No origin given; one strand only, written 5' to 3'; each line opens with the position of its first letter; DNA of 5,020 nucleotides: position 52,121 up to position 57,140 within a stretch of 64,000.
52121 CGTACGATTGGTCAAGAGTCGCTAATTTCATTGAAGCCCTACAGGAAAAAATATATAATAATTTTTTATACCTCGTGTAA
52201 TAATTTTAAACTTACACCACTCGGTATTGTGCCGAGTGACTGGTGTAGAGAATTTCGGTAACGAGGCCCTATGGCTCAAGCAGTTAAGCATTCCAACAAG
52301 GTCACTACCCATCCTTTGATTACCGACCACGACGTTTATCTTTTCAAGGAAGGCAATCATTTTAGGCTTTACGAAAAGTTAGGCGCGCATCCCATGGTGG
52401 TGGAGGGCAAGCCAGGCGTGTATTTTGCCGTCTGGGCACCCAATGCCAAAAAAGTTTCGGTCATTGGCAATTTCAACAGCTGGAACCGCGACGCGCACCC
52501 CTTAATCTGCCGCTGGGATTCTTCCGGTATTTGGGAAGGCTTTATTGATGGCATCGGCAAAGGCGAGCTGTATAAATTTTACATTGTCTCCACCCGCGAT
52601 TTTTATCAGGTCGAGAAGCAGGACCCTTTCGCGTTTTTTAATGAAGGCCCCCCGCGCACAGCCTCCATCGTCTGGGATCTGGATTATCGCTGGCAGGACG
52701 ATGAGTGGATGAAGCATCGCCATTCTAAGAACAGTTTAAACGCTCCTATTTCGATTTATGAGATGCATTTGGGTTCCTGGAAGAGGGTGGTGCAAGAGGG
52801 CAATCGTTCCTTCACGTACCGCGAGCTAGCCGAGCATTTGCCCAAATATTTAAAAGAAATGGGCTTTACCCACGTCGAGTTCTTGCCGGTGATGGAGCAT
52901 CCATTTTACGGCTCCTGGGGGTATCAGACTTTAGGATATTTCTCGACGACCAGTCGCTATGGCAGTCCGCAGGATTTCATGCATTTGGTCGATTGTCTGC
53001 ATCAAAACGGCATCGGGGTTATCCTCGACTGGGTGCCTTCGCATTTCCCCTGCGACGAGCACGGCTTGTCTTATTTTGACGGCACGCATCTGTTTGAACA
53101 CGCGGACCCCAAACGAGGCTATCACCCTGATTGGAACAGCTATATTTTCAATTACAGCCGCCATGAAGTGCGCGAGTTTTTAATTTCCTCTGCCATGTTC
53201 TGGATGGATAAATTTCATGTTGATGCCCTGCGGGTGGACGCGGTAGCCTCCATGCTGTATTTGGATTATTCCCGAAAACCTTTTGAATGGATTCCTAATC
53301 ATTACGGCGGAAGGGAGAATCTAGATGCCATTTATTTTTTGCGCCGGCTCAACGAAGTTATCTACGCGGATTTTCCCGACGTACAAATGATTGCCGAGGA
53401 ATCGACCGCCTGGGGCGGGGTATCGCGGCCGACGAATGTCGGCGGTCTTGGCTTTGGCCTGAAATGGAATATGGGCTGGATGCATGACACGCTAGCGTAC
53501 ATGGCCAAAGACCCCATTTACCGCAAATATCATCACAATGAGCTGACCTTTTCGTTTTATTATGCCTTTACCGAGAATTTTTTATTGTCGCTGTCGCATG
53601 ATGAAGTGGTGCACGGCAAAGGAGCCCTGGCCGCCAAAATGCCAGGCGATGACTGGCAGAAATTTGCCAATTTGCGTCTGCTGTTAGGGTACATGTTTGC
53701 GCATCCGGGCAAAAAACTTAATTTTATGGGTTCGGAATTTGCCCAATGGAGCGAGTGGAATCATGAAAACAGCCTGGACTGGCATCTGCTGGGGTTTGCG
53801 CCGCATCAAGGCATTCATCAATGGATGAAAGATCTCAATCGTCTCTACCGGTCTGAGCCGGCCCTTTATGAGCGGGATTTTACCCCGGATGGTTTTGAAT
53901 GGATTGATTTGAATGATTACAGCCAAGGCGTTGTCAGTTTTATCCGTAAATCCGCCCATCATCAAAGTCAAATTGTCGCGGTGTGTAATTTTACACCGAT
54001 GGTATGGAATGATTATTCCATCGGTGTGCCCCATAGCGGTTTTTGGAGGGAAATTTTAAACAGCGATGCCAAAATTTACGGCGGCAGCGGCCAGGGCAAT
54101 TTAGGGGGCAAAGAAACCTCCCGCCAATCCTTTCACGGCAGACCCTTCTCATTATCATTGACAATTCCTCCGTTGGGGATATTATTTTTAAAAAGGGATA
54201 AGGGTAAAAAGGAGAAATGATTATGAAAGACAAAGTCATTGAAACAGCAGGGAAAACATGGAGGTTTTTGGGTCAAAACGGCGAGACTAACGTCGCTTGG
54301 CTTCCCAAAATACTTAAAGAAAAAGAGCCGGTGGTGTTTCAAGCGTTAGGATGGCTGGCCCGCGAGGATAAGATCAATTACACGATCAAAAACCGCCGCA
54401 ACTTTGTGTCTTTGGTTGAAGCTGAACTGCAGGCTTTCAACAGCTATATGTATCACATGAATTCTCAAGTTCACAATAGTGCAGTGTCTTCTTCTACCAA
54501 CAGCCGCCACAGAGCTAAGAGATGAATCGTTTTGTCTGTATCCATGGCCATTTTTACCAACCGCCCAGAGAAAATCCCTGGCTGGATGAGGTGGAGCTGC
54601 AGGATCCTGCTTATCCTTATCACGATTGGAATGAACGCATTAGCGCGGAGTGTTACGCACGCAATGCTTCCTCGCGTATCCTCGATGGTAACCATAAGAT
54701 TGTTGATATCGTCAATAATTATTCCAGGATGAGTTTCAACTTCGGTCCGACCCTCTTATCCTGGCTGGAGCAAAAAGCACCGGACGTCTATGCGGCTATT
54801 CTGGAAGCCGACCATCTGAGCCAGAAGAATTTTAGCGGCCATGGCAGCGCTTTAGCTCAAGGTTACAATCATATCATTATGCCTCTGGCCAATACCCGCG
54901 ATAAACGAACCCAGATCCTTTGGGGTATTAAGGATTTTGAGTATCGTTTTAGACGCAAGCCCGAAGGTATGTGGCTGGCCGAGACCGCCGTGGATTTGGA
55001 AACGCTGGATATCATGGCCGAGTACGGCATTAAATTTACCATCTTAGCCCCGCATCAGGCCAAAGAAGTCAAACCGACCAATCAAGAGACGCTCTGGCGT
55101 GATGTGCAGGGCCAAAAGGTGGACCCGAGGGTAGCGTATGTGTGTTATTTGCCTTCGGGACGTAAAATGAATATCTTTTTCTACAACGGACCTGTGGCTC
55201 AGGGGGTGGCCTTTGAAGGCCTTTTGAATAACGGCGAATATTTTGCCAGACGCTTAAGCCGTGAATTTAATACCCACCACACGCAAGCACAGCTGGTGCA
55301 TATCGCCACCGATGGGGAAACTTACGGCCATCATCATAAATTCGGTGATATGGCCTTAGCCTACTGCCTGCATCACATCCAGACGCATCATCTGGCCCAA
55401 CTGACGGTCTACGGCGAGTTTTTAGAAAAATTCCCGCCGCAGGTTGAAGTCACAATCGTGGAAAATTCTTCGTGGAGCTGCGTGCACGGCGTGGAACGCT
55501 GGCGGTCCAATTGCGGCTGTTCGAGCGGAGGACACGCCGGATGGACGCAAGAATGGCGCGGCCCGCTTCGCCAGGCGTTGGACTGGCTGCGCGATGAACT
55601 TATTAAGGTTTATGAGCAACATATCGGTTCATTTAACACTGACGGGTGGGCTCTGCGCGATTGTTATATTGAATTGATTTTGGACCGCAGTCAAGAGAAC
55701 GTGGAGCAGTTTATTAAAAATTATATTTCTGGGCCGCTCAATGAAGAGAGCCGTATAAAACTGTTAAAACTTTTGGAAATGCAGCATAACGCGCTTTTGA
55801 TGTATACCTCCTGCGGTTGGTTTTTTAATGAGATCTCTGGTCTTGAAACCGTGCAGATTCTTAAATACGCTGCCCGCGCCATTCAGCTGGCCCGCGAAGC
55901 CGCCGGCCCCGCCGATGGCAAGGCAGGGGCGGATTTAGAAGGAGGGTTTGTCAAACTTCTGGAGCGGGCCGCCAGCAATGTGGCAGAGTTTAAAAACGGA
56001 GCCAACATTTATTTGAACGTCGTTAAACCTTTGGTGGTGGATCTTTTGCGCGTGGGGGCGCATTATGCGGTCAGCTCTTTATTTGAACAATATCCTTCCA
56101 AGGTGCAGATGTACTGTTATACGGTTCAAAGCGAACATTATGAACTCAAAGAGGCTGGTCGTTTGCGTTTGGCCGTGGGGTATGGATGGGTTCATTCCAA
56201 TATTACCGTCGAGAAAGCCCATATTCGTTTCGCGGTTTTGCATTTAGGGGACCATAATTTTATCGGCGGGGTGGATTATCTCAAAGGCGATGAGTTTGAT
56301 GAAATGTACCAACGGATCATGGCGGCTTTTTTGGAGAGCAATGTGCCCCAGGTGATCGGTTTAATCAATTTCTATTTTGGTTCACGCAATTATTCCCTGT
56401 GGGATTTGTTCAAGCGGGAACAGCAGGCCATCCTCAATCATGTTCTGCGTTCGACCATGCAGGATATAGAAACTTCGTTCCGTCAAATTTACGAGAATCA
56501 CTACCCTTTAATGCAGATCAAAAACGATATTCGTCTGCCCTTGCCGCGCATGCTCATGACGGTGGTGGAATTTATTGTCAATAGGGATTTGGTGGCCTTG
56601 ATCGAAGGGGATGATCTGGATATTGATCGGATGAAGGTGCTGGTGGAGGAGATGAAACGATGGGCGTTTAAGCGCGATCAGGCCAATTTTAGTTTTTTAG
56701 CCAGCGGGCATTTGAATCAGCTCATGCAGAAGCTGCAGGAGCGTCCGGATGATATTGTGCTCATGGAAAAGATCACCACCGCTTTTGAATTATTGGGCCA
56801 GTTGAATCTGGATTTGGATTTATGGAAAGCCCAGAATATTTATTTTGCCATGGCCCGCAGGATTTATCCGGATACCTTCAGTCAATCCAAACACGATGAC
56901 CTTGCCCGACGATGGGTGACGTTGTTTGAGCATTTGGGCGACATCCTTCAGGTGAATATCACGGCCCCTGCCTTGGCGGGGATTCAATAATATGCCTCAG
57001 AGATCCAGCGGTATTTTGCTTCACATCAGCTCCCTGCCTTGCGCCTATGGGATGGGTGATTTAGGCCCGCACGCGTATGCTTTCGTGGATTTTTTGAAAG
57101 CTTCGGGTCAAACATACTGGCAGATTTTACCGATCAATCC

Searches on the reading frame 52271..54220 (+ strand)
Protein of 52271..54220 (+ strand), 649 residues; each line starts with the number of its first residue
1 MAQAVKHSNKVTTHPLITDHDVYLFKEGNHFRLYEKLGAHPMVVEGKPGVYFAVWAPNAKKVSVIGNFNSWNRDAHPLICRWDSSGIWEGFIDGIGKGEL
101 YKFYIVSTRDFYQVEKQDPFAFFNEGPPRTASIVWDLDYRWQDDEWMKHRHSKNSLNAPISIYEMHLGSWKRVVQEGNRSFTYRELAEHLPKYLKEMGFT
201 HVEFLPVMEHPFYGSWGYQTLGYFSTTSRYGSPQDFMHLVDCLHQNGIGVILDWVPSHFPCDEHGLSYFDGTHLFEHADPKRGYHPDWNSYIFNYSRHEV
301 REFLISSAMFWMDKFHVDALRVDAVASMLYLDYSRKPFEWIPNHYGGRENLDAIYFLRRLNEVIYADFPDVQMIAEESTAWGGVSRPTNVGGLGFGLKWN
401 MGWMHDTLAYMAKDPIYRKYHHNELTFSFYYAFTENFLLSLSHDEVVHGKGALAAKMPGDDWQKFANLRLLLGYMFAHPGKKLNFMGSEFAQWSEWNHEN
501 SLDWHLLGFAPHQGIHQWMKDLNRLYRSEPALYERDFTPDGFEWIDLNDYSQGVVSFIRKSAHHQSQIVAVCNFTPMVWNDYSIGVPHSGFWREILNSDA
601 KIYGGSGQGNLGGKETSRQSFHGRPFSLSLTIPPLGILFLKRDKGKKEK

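Call 7: search_protein_families(library=pfam, proteins=[window:52271-54220:+], max_evalue=0.001)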
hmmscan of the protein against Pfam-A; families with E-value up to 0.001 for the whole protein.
window:52271-54220:+ (649 aa): 4 families
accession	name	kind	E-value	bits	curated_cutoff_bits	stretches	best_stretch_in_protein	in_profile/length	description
PF02806.24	Alpha-amylase_C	-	5.9e-25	87.9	21.2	1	544-642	1-94/95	Alpha amylase, C-terminal all-beta domain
PF02922.24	CBM_48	-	1.2e-17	64.4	22.4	1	36-121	1-83/83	Carbohydrate-binding module 48 (Isoamylase N-terminal domain)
PF00128.31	Alpha-amylase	-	4.9e-14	52.9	22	1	188-264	23-96/446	Alpha amylase, catalytic domain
PF02324.22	Glyco_hydro_70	-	0.00063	18.4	24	1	225-258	658-691/831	Glycosyl hydrolase family 70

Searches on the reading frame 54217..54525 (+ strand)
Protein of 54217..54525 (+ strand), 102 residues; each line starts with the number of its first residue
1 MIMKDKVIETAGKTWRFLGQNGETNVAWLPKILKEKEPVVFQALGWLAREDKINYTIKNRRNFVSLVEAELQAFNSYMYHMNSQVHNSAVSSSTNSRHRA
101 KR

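Call 7: search_protein_families(library=pfam, proteins=[window:54217-54525:+], max_evalue=0.001)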
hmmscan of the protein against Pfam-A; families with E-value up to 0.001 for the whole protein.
window:54217-54525:+ (102 aa): 1 family
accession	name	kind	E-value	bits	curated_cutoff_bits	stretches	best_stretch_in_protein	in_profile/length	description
PF10771.15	DUF2582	-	2.9e-12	47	24.2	1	4-65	3-64/65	Winged helix-turn-helix domain (DUF2582)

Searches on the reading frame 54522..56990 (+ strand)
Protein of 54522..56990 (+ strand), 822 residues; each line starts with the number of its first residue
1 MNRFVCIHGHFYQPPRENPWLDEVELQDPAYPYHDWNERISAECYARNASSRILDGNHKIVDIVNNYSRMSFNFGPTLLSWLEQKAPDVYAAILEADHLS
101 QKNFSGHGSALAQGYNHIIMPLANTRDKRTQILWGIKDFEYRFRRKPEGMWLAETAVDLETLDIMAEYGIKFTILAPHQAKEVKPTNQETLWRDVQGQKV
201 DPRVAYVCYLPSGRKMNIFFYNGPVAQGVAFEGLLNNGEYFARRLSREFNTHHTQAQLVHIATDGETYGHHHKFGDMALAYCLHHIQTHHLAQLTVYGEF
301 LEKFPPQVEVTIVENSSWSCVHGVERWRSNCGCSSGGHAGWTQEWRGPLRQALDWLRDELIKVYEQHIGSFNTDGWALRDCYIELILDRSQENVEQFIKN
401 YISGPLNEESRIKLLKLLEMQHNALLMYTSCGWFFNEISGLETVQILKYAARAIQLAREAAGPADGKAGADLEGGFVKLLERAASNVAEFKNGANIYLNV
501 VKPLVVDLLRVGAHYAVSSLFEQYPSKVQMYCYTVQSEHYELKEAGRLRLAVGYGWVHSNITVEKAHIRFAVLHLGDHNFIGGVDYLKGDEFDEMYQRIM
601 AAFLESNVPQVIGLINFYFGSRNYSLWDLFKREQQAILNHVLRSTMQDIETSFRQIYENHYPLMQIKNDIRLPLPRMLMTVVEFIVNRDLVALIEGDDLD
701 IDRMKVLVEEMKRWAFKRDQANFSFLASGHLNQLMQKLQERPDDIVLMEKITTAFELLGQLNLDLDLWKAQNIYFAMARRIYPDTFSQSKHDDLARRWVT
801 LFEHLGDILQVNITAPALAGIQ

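Call 7: search_protein_families(library=pfam, proteins=[window:54522-56990:+], max_evalue=0.001)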
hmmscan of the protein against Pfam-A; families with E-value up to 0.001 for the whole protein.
window:54522-56990:+ (822 aa): 2 families
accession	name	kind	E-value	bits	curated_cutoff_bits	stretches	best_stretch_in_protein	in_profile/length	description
PF12055.13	DUF3536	-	1e-109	366.8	25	1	341-630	1-284/284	Domain of unknown function (DUF3536)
PF03065.20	Glyco_hydro_57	-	1.1e-18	68.1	21.2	1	39-310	42-288/291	Glycosyl hydrolase family 57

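Call 74: search_protein_families(library=ncbifam, proteins=[window:54522-56990:+], max_evalue=0.01)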
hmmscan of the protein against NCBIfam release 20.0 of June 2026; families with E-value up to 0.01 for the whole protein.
window:54522-56990:+ (822 aa): 1 family
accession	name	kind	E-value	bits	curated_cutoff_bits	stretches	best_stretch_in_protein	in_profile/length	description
NF041133.1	branch_enz_Thcocales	equivalog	1.4e-05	23.8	1000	1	116-157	144-186/553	1,4-alpha-glucan branching protein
